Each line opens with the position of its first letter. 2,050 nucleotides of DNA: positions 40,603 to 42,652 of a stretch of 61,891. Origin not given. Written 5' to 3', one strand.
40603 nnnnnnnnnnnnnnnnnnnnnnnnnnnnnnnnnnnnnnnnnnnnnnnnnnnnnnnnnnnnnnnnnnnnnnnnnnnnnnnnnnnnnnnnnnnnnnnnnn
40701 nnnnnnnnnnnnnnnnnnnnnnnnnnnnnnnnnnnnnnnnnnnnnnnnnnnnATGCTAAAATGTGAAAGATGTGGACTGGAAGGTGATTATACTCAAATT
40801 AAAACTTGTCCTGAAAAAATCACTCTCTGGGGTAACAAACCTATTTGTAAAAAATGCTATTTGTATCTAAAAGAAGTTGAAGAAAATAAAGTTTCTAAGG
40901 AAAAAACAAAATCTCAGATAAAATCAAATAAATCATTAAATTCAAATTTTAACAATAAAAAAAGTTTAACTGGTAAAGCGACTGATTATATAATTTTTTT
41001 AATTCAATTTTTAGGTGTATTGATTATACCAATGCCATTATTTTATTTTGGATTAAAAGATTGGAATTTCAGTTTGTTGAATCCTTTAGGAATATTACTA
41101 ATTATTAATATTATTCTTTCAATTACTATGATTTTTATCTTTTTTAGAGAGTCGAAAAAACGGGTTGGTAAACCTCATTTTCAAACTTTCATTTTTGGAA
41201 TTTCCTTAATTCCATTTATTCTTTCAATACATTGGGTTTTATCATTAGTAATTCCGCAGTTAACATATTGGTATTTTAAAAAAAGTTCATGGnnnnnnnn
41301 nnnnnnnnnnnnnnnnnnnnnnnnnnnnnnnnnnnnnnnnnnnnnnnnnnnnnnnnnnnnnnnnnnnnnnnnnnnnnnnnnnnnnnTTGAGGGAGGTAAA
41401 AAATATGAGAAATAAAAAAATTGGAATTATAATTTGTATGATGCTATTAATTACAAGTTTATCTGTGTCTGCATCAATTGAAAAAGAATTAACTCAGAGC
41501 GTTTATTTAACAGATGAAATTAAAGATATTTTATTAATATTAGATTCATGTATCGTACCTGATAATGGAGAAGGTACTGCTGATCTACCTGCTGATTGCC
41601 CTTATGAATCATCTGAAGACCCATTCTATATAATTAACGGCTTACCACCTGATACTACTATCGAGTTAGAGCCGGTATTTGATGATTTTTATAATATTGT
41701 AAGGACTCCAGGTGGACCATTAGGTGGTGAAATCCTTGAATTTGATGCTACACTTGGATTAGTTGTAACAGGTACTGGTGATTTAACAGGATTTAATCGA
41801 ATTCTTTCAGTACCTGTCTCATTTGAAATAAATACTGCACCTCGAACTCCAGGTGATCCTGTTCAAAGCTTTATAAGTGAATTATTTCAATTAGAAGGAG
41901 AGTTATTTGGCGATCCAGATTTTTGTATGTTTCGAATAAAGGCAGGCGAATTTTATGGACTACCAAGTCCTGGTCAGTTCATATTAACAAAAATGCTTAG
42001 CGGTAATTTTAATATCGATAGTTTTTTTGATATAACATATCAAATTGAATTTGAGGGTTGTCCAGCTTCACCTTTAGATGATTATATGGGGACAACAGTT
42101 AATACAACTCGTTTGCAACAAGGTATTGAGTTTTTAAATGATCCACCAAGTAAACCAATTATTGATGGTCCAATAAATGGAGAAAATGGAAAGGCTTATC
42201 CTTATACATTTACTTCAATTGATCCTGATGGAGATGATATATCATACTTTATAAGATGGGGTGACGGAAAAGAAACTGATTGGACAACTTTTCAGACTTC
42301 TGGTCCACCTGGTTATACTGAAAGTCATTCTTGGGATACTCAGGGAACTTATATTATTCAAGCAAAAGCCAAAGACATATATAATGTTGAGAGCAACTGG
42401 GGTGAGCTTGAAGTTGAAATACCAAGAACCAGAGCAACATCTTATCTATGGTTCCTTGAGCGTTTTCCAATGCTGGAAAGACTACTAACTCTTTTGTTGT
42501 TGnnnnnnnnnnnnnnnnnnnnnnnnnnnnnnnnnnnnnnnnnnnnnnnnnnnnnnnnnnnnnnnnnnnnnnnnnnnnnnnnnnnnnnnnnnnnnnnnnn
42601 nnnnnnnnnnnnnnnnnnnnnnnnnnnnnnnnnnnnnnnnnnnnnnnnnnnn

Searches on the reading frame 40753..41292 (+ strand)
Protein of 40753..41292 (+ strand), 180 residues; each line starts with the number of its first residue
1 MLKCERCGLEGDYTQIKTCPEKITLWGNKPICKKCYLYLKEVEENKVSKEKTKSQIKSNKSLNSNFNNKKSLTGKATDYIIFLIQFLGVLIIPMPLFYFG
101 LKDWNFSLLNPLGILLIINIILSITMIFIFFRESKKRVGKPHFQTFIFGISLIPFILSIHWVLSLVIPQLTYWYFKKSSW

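Call 3: search_protein_families(library=pfam, proteins=[window:40753-41292:+], max_evalue=1)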
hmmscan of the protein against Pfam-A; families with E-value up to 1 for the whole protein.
window:40753-41292:+ (180 aa): 4 families
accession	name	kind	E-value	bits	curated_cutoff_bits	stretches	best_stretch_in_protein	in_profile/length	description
PF20990.2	DUF2207_C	-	0.065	13.4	33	1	44-133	104-188/247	Predicted membrane protein (DUF2207) C-terminal domain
PF06024.17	Orf78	-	0.16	12.7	29.4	1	44-99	30-84/101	Orf78 (ac78)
PF09874.14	DUF2101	-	0.16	12.1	22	1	108-175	52-119/206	Predicted membrane protein (DUF2101)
PF00517.22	GP41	-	0.19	12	29.6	1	25-97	96-169/197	Retroviral envelope protein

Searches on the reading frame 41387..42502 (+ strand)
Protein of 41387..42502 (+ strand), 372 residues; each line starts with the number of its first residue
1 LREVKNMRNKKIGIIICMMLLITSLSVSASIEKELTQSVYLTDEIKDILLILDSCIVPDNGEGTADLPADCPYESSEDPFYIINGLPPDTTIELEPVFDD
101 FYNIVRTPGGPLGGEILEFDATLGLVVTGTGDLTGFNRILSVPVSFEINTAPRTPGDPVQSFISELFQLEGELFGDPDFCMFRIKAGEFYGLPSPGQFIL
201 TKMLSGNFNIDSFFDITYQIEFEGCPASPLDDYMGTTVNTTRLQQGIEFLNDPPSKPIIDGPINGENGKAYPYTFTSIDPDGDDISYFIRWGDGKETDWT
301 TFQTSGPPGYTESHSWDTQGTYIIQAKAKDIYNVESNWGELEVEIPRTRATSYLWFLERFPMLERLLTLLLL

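Call 3: search_protein_families(library=pfam, proteins=[window:41387-42502:+], max_evalue=1)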
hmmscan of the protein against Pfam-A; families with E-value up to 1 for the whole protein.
window:41387-42502:+ (372 aa): 2 families
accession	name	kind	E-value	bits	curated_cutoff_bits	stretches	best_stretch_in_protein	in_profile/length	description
PF00801.26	PKD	-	0.0047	17.3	23.5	1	272-335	16-72/80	PKD domain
PF18911.6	PKD_4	-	0.005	17.3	27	1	256-337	6-77/85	PKD domain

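Call 4: search_protein_families(library=ncbifam, proteins=[window:41387-42502:+], max_evalue=1)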
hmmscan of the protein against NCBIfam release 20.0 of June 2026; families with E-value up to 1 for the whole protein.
window:41387-42502:+ (372 aa): 1 family
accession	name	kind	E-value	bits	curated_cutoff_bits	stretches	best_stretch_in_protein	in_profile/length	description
NF058578.1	CPR_pilus_PamR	equivalog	0.089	11.6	300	1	289-331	185-225/297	pilus system RbmA-like protein PamR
